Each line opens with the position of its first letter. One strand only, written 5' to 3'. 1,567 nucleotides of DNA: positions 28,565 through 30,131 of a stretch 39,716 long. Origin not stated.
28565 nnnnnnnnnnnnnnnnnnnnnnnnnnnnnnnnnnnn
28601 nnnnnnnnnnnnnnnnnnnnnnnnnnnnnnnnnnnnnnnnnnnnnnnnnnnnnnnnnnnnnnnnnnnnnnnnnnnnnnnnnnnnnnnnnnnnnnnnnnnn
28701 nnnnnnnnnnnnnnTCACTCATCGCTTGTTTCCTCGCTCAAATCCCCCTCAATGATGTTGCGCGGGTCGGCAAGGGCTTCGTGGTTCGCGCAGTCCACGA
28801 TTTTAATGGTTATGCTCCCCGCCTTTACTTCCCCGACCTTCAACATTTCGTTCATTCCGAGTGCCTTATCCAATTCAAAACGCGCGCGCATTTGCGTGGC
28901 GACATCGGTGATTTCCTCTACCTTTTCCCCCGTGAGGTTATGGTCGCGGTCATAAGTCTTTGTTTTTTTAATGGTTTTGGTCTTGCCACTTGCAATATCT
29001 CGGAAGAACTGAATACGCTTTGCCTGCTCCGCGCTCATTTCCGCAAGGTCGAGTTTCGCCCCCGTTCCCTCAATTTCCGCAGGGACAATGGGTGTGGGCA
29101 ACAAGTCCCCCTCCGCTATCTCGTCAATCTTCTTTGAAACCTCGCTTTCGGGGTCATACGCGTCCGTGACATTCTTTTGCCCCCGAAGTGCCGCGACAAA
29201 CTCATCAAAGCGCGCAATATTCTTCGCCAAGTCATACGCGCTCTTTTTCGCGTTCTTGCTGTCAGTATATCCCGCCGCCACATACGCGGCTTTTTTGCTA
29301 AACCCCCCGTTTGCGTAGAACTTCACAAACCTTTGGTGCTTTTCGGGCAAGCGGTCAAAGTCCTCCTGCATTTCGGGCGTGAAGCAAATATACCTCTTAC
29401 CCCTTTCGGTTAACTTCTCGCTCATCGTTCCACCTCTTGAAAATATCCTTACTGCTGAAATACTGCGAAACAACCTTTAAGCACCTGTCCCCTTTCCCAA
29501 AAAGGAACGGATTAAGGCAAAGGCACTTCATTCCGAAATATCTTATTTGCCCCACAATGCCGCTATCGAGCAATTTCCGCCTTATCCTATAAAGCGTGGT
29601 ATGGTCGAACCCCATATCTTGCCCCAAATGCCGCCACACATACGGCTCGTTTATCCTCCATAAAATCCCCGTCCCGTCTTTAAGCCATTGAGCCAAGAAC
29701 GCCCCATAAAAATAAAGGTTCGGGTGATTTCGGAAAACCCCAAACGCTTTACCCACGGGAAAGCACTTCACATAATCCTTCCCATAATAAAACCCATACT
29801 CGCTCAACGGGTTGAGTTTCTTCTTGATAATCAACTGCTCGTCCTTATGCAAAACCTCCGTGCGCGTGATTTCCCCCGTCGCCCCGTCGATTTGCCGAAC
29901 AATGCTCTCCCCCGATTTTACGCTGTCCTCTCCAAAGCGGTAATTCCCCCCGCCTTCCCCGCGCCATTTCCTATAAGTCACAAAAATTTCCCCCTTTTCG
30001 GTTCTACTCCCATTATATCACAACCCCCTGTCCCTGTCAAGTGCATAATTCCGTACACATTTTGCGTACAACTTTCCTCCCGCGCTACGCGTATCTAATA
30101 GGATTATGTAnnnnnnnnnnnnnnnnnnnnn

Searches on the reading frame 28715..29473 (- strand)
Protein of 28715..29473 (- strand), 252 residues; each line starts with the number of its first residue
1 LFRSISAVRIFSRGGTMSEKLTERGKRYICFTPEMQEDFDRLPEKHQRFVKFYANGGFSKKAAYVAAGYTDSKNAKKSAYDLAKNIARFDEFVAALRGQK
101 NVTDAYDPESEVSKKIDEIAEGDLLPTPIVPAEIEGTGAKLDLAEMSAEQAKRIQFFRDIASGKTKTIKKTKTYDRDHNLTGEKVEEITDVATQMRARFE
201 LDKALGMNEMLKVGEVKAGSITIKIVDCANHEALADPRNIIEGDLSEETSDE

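Call 7: search_protein_families(library=pfam, proteins=[window:28715-29473:-], max_evalue=0.01)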
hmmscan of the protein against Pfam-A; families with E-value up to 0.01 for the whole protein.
window:28715-29473:- (252 aa): 1 family
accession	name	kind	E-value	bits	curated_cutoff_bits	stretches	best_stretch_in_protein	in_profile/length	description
PF03592.21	Terminase_2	-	0.00052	21.1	26.1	1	43-207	2-130/141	Terminase small subunit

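Call 8: search_protein_families(library=phrogs, proteins=[window:28715-29473:-], max_evalue=0.01)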
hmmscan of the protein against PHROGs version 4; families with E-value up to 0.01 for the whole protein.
window:28715-29473:- (252 aa): 3 families
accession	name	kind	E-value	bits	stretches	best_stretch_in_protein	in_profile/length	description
phrog_51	-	head and packaging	1.4e-08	35.8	1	34-224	81-230/261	terminase small subunit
phrog_17390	-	unknown function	9e-05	23.2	1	41-86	2-45/69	-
phrog_641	-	head and packaging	0.00064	21.3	1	42-126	3-75/162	terminase small subunit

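Call 84: search_dna_similar(query=window:28715-29428:-, collection=phages, mode=protein, max_rows=20, max_evalue=0.01)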
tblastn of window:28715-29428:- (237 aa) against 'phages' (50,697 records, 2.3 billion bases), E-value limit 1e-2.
No match.

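Call 86: search_solved_structures(query=A5, max_evalue=1, show_alignments=2)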
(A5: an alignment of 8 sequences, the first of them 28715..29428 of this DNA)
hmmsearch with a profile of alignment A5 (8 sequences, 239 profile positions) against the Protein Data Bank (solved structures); distinct sequences matched with E-value up to 1: 5.
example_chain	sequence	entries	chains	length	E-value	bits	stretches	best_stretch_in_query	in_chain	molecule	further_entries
21di_E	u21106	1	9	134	0.0073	19.5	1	30-81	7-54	Pam5 small terminase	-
6w7t_I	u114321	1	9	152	0.047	16.8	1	30-80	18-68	small terminase subunit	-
7joq_I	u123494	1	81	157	0.23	14.6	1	30-79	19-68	Small Terminase subunit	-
2cmp_A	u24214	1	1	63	0.47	13.6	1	27-70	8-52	TERMINASE SMALL SUBUNIT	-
4zc3_A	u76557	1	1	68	0.48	13.5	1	27-71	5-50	Terminase small subunit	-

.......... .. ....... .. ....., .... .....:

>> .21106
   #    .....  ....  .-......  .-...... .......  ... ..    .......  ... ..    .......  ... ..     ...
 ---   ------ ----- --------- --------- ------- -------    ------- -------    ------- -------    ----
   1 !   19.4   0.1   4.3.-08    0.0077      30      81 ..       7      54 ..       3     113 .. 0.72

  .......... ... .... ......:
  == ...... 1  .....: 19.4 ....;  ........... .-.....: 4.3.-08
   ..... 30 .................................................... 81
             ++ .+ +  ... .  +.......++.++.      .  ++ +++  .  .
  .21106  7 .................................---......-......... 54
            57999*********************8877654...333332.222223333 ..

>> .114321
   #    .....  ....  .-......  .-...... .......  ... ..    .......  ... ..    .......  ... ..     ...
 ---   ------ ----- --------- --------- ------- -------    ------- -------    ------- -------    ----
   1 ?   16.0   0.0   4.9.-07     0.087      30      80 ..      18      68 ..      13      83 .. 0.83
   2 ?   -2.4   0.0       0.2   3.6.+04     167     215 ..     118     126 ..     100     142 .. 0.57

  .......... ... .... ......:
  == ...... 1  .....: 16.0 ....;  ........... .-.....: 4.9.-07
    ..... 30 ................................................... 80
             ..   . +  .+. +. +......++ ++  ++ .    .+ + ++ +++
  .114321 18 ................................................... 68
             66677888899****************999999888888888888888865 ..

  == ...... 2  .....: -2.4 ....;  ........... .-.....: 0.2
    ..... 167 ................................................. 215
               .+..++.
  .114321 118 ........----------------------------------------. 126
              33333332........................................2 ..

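Call 87: search_protein_families(library=pfam, alignment_id=A5, max_evalue=0.01)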
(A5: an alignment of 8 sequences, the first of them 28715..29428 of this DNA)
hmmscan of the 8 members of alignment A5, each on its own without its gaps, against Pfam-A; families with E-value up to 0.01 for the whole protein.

A. member 1, window:28715-29428:- (237 aa): 1 family
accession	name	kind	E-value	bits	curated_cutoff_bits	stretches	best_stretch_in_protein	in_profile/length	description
PF03592.21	Terminase_2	-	0.00057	21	26.1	1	28-192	2-130/141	Terminase small subunit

B. families by the number of members that match (of 8 scanned): 1 family
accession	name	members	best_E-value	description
PF03592.21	Terminase_2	4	9.4e-05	Terminase small subunit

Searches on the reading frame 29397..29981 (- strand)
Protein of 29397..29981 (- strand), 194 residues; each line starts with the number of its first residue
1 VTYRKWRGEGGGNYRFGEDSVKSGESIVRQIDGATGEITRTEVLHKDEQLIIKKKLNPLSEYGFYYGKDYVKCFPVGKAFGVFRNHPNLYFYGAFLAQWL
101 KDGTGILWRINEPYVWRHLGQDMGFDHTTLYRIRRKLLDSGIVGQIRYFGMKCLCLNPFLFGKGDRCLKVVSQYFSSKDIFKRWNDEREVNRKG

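Call 7: search_protein_families(library=pfam, proteins=[window:29397-29981:-], max_evalue=0.01)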
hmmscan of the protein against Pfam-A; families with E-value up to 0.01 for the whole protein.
window:29397-29981:- (194 aa): 1 family
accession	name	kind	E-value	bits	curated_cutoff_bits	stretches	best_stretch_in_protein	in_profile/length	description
PF20374.3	DUF6669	-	0.0032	17.5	27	1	129-181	3-49/156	Family of unknown function (DUF6669)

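Call 8: search_protein_families(library=phrogs, proteins=[window:29397-29981:-], max_evalue=0.01)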
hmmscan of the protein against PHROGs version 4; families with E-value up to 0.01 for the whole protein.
window:29397-29981:- (194 aa): 0 families

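Call 12: find_related_loci(query=window:29397-29981:-, collection=viral_contigs, flank=4000)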
Query window:29397-29981:- (194 aa) in viral_contigs; peptide patterns used: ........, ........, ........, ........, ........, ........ (x = any residue, [..] = any of these).
6 stretches matched a pattern, but none encodes a relative of the query by tblastn (E <= 1e-3).

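Call 15: find_homologous_proteins(query=window:29397-29981:-, max_evalue=0.001)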
Query window:29397-29981:- (194 aa): 5 proteins with E <= 0.001 among 35 candidates.
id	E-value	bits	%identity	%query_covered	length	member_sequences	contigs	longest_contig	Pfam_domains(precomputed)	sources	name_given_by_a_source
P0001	2.1e-132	457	100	100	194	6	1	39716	-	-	-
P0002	2.1e-100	353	73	100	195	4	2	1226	-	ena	-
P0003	1.0e-98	347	74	99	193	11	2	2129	-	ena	-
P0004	2.6e-93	330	71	97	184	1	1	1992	-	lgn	-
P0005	6.8e-64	234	52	96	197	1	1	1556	-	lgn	-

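Call 16: find_encoding_contigs(protein=P0003, flank=10000)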
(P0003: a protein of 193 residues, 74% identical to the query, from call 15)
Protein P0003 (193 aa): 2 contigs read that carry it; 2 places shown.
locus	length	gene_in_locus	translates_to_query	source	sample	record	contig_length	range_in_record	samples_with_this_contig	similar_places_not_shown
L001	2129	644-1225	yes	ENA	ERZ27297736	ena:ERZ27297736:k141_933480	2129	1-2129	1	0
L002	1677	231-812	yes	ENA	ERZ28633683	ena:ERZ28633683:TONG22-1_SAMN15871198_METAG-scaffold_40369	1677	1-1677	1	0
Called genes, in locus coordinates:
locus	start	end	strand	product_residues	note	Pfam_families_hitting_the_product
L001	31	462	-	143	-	-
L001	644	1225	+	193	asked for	-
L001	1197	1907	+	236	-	-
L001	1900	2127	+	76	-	?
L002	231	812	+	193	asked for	-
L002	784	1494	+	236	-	-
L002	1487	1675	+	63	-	?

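Call 17: find_encoding_contigs(protein=P0004, flank=10000)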
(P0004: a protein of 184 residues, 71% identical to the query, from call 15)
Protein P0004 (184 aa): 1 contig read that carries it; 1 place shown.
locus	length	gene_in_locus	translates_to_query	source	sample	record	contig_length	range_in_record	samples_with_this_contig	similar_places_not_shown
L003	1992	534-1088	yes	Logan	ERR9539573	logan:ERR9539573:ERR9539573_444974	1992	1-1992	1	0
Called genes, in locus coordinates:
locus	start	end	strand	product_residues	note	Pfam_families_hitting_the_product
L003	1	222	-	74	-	?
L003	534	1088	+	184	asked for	-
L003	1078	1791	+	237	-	-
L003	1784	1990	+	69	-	?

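Call 18: find_encoding_contigs(protein=P0005, flank=10000)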
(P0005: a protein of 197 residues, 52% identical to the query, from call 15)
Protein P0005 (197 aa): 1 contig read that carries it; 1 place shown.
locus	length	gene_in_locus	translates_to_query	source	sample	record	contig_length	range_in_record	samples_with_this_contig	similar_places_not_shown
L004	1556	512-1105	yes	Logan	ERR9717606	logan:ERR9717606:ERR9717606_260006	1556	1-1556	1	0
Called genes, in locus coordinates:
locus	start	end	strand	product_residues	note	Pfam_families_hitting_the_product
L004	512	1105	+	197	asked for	-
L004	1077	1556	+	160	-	?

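Call 19: find_encoding_contigs(protein=P0002, flank=10000)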
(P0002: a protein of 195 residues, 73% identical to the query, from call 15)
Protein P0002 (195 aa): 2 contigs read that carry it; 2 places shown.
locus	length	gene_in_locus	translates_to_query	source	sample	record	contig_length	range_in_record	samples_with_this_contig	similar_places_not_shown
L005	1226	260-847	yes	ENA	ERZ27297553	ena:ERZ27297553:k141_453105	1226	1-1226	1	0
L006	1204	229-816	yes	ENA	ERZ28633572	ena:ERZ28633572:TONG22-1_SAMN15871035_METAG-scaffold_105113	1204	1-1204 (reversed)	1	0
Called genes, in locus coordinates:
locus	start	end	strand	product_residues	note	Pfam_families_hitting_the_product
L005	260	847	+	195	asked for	-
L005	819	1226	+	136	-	?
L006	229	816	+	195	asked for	-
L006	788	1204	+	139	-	?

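Call 23: find_related_loci(query=A2, collection=metagenome_contigs, flank=10000)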
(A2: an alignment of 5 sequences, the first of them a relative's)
Query A2 (194 aa) in metagenome_contigs; peptide patterns used: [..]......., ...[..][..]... (x = any residue, [..] = any of these).
600 stretches matched a pattern, but none encodes a relative of the query by tblastn (E <= 1e-3).

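Call 24: find_related_loci(query=A2, collection=genome_contigs, flank=10000)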
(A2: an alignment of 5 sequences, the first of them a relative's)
Query A2 (194 aa) in genome_contigs; peptide patterns used: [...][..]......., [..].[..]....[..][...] (x = any residue, [..] = any of these).
36 stretches matched a pattern, but none encodes a relative of the query by tblastn (E <= 1e-3).

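Call 25: find_related_loci(query=A2, collection=viral_contigs, flank=10000)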
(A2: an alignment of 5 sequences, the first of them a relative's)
Query A2 (194 aa) in viral_contigs; peptide patterns used: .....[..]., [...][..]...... (x = any residue, [..] = any of these).
41 stretches matched a pattern, but none encodes a relative of the query by tblastn (E <= 1e-3).

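Call 35: search_solved_structures(query=A2, max_evalue=10, show_alignments=2)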
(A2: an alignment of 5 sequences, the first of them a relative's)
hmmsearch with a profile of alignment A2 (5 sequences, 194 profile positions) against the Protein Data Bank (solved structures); distinct sequences matched with E-value up to 10: 0.

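Call 41: search_protein_representatives(alignment_id=A2)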
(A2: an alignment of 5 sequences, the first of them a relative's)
Query: 5 sequences, 194 profile positions. Proteins with E-value up to 0.001 (for the whole library): 13; up to 1e-10: 3; up to 1e-30: 2. The best 13 are listed.
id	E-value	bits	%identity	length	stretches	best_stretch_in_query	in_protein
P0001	1.0e-112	390.7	-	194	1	1-194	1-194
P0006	2.2e-59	216.7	-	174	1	23-194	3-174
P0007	3.1e-23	98.7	-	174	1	23-180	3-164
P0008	7.0e-10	55.2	-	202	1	36-178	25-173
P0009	4.2e-09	52.7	-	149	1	61-191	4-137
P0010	4.2e-07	46.1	-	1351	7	94-132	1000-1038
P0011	4.6e-07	46.0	-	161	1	36-176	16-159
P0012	1.3e-06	44.5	-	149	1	48-176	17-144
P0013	2.1e-05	40.6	-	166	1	17-175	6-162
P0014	1.8e-04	37.5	-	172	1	48-182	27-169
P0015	2.2e-04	37.2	-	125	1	96-180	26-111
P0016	5.0e-04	36.1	-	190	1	66-181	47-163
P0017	7.8e-04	35.5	-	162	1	31-182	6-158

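Call 42: search_protein_families(library=pfam, proteins=[P0007, P0008, P0009, P0011, P0012, P0013, P0014, P0015, P0016, P0017], max_evalue=0.01)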
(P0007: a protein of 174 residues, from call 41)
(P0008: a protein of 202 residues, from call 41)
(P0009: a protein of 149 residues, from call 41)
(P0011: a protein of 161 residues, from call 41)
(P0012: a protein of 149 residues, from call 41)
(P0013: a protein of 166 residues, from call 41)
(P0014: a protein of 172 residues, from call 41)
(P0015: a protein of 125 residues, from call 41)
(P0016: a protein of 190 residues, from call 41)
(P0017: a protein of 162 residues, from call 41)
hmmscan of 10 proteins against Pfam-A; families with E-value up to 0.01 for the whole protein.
P0007 (174 aa): 0 families

P0008 (202 aa): 0 families

P0009 (149 aa): 0 families

P0011 (161 aa): 3 families
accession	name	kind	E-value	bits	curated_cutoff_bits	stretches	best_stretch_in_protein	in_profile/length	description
PF08279.18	HTH_11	-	0.00052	20.3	25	1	102-131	21-46/55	HTH domain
PF01978.25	TrmB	-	0.00091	19.5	25.6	1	98-141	24-67/68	Sugar-specific transcriptional regulator TrmB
PF21248.3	SoFic-like_C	-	0.0029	18.2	27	1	101-138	35-72/76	Protein adenylyltransferase SoFic-like, C-terminal domain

P0012 (149 aa): 1 family
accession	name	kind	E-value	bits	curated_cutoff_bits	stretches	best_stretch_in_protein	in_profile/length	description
PF08279.18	HTH_11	-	0.001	19.3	25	1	75-110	9-44/55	HTH domain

P0013 (166 aa): 3 families
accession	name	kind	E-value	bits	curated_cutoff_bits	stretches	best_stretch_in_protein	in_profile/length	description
PF12840.13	HTH_20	-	0.0005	20.4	27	1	102-133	20-51/51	Helix-turn-helix domain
PF01978.25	TrmB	-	0.0019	18.5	25.6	1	99-145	21-67/68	Sugar-specific transcriptional regulator TrmB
PF08266.18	Cadherin_2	-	0.0033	17.7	23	0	13-37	42-66/83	Cadherin-like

P0014 (172 aa): 4 families
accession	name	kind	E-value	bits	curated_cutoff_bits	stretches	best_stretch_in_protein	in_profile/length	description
PF08279.18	HTH_11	-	5.1e-05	23.5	25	1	92-125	8-41/55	HTH domain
PF01978.25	TrmB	-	0.0016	18.7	25.6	1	97-134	20-57/68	Sugar-specific transcriptional regulator TrmB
PF12840.13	HTH_20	-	0.0036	17.7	27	1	97-132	16-51/51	Helix-turn-helix domain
PF21248.3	SoFic-like_C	-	0.0078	16.8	27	0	100-141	30-71/76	Protein adenylyltransferase SoFic-like, C-terminal domain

P0015 (125 aa): 2 families
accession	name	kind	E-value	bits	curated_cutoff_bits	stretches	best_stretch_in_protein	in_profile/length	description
PF01978.25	TrmB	-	0.0014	18.9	25.6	1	45-89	23-67/68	Sugar-specific transcriptional regulator TrmB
PF21984.2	DnaD_N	-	0.0065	17.1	27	1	41-108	33-96/101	DnaD N-terminal domain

P0016 (190 aa): 1 family
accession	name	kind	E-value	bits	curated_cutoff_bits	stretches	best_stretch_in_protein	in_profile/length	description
PF21984.2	DnaD_N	-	0.0098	16.5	27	0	96-143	36-83/101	DnaD N-terminal domain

P0017 (162 aa): 7 families
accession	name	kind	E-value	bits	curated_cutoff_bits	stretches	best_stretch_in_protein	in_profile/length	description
PF13730.12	HTH_36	-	1.9e-05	24.8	25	1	91-119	27-55/55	Helix-turn-helix domain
PF13545.12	HTH_Crp_2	-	0.00043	20.6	27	1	90-120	23-53/70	Crp-like helix-turn-helix domain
PF03428.19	RP-C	-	0.00092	19.5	24.4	1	93-128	75-110/175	Replication protein C N-terminal domain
PF03297.21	Ribosomal_S25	-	0.0023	18.6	28.8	1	81-124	48-91/101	S25 ribosomal protein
PF05732.17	RepL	-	0.0023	17.9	20.3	1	43-144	37-127/164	Firmicute plasmid replication protein (RepL)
PF25213.1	HVO_A0261_N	-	0.0065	16.8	35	0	90-124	25-59/86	HVO_A0261 N-terminal domain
PF04492.19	Phage_rep_O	-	0.0072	17.3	28.7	0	44-129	9-89/95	Bacteriophage replication protein O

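Call 44: predict_structure(alignment_id=A2)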
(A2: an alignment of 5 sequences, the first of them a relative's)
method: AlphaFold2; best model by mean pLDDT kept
length: 194 residues; sequences in the alignment: 5
mean_pLDDT: 37.0   pTM: 0.28
mean pLDDT of the five models: 37.0, 36.4, 34.9, 34.4, 33.4
residues with pLDDT >= 90: 0; 70-90: 0; 50-70: 15; < 50: 179
segments of 3 or more residues with pLDDT < 50: 1-124, 140-194
pLDDT, mean of each block of 10 residues (from residue 1): 22 23 29 30 39 40 38 36 39 42 37 41 54 56 41 38 32 32 33 38
secondary structure, 60 per line:
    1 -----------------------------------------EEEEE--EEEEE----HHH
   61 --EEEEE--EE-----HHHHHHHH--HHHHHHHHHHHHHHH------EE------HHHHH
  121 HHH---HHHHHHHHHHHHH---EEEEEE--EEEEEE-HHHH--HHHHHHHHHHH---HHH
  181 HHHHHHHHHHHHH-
elements in order: E42-46 E49-53 E63-67 H77-84 H87-101 H116-123 H127-139 E143-148 E151-156 H158-161 H164-174 H178-193

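Call 46: search_dna_similar(query=window:29397-29981:-, collection=phages, mode=protein, max_rows=15, max_evalue=1)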
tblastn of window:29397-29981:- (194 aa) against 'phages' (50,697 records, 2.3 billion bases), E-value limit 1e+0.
No match.
